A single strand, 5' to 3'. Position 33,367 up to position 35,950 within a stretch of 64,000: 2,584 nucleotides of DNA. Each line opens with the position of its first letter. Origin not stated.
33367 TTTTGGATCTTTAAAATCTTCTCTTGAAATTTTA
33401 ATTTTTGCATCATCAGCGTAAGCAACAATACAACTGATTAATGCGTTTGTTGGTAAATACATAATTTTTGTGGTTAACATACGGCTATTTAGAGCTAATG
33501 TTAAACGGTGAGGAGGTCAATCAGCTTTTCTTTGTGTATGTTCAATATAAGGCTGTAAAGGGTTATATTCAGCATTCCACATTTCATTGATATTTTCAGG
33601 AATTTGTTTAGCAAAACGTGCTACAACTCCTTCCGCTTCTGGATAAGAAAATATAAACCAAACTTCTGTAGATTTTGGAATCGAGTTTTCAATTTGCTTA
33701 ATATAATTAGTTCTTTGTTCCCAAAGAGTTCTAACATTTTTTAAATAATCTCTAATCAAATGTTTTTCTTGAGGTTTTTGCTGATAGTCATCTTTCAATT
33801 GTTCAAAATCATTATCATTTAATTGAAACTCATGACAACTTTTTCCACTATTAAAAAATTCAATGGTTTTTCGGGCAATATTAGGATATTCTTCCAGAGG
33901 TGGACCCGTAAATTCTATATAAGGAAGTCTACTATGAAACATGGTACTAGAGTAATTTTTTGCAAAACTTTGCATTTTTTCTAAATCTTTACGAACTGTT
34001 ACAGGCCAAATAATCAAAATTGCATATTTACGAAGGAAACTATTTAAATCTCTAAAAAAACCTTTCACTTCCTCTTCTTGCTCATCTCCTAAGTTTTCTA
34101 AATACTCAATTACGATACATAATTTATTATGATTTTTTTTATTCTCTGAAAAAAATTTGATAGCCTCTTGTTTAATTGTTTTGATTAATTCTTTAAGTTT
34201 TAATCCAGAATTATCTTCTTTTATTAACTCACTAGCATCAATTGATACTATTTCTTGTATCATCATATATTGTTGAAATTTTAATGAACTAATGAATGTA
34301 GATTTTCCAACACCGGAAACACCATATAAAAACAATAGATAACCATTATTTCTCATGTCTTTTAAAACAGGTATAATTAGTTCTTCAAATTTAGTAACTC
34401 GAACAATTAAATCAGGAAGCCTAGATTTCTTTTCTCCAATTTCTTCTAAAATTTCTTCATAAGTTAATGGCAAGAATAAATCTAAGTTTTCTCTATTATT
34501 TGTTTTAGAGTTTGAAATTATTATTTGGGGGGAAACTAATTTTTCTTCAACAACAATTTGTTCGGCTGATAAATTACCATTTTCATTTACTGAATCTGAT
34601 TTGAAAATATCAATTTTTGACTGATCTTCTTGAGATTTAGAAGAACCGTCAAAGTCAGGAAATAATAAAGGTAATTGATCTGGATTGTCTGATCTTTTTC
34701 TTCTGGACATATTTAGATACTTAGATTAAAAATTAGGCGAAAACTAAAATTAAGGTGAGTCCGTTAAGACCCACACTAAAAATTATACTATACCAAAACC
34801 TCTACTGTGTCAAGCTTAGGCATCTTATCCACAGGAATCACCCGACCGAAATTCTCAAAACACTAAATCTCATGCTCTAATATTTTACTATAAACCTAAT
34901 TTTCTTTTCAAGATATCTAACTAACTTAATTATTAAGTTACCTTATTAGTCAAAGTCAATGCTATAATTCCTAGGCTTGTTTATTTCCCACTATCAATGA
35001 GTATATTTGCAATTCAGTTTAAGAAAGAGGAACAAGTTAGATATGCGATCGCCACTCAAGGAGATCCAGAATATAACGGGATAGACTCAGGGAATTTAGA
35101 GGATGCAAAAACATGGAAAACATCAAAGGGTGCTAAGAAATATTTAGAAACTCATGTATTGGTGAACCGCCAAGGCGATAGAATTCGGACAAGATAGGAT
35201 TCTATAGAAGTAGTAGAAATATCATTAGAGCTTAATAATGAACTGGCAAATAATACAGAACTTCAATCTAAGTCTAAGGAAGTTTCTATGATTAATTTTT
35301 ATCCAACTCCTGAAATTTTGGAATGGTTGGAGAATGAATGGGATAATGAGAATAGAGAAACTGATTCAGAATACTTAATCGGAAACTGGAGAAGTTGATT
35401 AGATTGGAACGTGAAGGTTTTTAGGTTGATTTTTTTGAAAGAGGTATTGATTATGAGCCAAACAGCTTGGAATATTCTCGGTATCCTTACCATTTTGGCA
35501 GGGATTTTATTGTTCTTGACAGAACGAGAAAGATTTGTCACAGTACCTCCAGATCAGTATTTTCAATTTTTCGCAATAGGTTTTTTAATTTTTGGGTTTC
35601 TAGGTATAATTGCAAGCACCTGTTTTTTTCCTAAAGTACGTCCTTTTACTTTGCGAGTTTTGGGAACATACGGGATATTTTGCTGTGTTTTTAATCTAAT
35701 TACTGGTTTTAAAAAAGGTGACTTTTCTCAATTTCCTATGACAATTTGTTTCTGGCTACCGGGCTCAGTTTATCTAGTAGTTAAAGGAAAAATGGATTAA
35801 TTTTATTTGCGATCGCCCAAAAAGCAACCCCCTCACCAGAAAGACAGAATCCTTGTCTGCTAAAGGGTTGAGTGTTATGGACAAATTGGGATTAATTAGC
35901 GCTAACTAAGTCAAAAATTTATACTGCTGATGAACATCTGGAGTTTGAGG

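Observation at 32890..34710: HIP1-free, very AT-rich two-gene cassette (P-loop NTPase + small Lys-rich protein) inserted into a mazF gene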

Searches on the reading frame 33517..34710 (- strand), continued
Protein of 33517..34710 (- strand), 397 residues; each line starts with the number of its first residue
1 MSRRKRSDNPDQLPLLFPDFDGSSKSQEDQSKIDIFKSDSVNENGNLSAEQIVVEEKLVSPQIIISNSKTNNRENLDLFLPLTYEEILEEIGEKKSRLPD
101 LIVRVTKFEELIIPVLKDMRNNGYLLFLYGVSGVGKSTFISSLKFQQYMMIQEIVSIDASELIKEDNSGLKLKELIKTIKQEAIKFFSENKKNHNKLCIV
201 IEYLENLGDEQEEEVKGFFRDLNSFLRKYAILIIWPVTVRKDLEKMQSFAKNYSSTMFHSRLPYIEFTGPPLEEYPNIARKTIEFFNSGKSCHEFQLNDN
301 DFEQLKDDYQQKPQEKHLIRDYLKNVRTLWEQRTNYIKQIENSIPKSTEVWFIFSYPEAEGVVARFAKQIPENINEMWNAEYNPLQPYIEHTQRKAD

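Call 78: search_protein_families(library=pfam, alignment_id=A4, max_evalue=0.00001)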
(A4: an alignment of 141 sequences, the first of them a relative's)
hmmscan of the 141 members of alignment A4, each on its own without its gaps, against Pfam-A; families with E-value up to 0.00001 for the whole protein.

A. member 1, L016:2000-3064:- (354 aa): 1 family
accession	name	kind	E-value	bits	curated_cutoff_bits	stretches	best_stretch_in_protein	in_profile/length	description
PF11805.13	DUF3326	-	2e-172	573.2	25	1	6-342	1-336/337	Protein of unknown function (DUF3326)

B. families by the number of members that match (of 141 scanned): 127 families (the first 25 are shown)
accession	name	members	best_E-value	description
PF08869.16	XisI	7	6.6e-44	XisI protein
PF01850.27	PIN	6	3.8e-15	PIN domain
PF05685.18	Uma2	5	1.2e-51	Putative restriction endonuclease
PF00535.33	Glycos_transf_2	3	4.2e-29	Glycosyl transferase family 2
PF10387.14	DUF2442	3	2.4e-26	Protein of unknown function (DUF2442)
PF18480.7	DUF5615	2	2.5e-38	Domain of unknown function (DUF5615)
PF00430.23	ATP-synt_B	2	5.8e-34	ATP synthase B/B' CF(0)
PF04365.19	BrnT_toxin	2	1.2e-27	Ribonuclease toxin, BrnT, of type II toxin-antitoxin system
PF13419.12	HAD_2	2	2.3e-25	Haloacid dehalogenase-like hydrolase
PF13489.12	Methyltransf_23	2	4e-23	Methyltransferase domain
PF00702.32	Hydrolase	2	1e-21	haloacid dehalogenase-like hydrolase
PF13649.12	Methyltransf_25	2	4.4e-21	Methyltransferase domain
PF08241.18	Methyltransf_11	2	1.2e-19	Methyltransferase domain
PF00111.32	Fer2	2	3.3e-19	2Fe-2S iron-sulfur cluster binding domain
PF00149.33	Metallophos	2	2.3e-17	Calcineurin-like phosphoesterase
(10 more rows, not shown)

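Call 90: find_homologous_proteins(query=P0195, max_evalue=0.00001)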
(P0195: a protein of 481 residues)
Query P0195 (481 aa): 39 proteins with E <= 0.00001 among 8000 candidates.
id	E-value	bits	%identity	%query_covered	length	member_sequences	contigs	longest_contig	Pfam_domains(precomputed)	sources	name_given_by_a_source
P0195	0.0e+0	1043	100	100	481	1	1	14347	-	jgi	jgi:DNA (cytosine-5)-methyltransferase 1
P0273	9.6e-123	429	43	98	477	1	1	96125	-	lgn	-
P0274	8.6e-122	426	44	97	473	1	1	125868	-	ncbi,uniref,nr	ncbi:hypothetical protein [Novacetimonas pomaceti]|uniref:hypothetical protein n=1 Tax=Novacetimonas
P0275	1.1e-121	425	45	98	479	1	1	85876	-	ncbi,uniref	ncbi:hypothetical protein ACQKGC_22740 [Allorhizobium pseudoryzae]|uniref:hypothetical protein n=1 T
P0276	3.8e-121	423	45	99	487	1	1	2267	-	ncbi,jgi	jgi:hypothetical protein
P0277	3.3e-118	414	42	99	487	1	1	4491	-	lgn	-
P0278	5.3e-118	413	43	97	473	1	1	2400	-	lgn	-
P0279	8.9e-118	412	42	97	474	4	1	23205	-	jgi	-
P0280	1.2e-116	409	44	96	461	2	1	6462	-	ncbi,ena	-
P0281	5.3e-116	407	42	98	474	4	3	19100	-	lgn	-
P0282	1.1e-115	406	43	98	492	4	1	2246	-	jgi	jgi:hypothetical protein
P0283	8.7e-115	403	44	98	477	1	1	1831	-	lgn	-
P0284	2.4e-114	401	42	98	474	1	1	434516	-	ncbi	-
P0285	3.8e-114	400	42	98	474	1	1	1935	-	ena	-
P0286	6.5e-114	400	42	99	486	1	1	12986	-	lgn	-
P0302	1.9e-105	372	41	98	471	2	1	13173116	-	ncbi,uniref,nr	ncbi:hypothetical protein [Nonomuraea jabiensis]|uniref:DNA (Cytosine-5)-methyltransferase 1 n=1 Tax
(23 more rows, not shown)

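Call 91: find_encoding_contigs(protein=P0274, flank=7000, max_places=1)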
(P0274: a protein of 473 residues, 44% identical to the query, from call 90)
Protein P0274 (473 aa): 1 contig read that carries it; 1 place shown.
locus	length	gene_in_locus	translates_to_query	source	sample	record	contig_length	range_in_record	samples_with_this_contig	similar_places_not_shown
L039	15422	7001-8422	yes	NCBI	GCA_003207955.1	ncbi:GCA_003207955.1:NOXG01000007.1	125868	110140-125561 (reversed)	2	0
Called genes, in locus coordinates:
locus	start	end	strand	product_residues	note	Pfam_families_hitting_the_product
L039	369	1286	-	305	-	PF00160:Pro_isomerase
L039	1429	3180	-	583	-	PF01565:FAD_binding_4, PF08031:BBE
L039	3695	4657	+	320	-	-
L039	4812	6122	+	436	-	PF13347:MFS_2, PF07690:MFS_1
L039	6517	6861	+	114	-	PF12680:SnoaL_2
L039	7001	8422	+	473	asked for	-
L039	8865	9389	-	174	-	-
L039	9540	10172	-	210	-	-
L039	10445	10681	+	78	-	-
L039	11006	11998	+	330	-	-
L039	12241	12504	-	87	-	-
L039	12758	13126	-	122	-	-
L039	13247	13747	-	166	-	PF16747:Adhesin_E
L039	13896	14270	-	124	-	-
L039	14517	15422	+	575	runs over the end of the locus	-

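Call 92: find_encoding_contigs(protein=P0302, flank=7000, max_places=1)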
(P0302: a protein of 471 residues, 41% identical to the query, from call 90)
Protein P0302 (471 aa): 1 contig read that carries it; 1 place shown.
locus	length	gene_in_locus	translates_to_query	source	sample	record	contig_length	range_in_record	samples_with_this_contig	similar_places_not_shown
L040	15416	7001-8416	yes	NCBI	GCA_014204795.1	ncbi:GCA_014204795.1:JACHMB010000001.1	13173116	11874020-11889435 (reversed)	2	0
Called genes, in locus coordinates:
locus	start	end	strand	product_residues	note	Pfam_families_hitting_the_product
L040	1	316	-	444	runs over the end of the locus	PF01547:SBP_bac_1, PF13416:SBP_bac_8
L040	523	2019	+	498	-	PF22848:ASD1_dom, PF06964:Alpha-L-AF_C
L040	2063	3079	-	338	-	PF00356:LacI, PF00532:Peripla_BP_1, PF13407:Peripla_BP_4, PF13377:Peripla_BP_3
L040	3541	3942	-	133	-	PF00589:Phage_integrase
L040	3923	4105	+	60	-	-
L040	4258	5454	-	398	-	PF01381:HTH_3, PF13560:HTH_31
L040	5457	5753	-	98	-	PF03992:ABM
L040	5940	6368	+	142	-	PF13581:HATPase_c_2, PF02518:HATPase_c (weak)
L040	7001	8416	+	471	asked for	-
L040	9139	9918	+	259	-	PF13588:HSDR_N_2 (weak)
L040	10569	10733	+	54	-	-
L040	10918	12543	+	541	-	PF00005:ABC_tran, PF02463:SMC_N (faint), PF13476:AAA_23 (faint), PF13555:AAA_29 (faint), PF13604:AAA_30 (faint), PF13304:AAA_21 (weak), PF00005:ABC_tran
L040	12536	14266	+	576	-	PF13191:AAA_16 (faint), PF13555:AAA_29 (faint), PF00005:ABC_tran, PF13401:AAA_22 (faint), PF13476:AAA_23 (faint), PF13481:AAA_25 (faint), PF00005:ABC_tran, PF13304:AAA_21 (weak)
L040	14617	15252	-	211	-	PF01842:ACT (weak)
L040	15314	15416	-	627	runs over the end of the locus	PF07282:Cas12f1-like_TNB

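Call 93: find_encoding_contigs(protein=P0195, flank=7000, max_places=1)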
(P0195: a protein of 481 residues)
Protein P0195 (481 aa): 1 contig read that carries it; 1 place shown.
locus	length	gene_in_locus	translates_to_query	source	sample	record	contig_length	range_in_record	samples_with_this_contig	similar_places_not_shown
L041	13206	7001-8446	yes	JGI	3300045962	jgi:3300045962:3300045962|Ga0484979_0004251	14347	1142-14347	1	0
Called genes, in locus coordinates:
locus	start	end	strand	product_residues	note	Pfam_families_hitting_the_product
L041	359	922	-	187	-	PF03734:YkuD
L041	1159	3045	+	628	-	PF01642:MM_CoA_mutase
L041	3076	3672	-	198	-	-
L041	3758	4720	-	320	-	PF05675:DUF817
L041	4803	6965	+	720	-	PF01642:MM_CoA_mutase, PF02310:B12-binding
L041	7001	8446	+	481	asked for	-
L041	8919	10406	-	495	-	PF01935:DUF87, PF05872:HerA_C, PF13401:AAA_22 (faint)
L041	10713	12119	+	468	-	PF01474:DAHP_synth_2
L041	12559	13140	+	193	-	-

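Call 97: search_dna_similar(query=P0002, collection=plasmids, mode=protein, max_evalue=0.001, max_rows=20)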
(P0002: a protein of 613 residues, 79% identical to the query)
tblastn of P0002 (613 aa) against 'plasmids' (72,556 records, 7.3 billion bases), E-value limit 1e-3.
No match.

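Call 98: search_dna_similar(query=P0002, collection=phages, mode=protein, max_evalue=0.001, max_rows=10)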
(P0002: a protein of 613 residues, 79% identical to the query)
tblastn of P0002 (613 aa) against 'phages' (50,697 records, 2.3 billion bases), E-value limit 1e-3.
No match.

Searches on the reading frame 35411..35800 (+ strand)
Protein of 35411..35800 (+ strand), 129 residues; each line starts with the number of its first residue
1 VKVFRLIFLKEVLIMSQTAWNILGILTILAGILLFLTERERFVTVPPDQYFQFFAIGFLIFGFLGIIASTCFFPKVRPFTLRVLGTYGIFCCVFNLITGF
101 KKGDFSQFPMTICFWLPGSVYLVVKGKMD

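Call 4: search_protein_families(library=pfam, proteins=[window:35411-35800:+], max_evalue=0.1)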
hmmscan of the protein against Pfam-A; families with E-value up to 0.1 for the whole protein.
window:35411-35800:+ (129 aa): 0 families

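Call 9: search_protein_families(library=ncbifam, proteins=[window:35411-35800:+], max_evalue=0.1)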
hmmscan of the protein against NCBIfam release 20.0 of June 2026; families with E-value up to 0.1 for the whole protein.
window:35411-35800:+ (129 aa): 0 families

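Call 10: search_protein_families(library=phrogs, proteins=[window:35411-35800:+], max_evalue=0.1)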
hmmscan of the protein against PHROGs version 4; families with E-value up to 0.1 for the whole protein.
window:35411-35800:+ (129 aa): 1 family
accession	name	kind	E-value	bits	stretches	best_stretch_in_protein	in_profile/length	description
phrog_37706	-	unknown function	0.0049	17.5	1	18-36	6-26/39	-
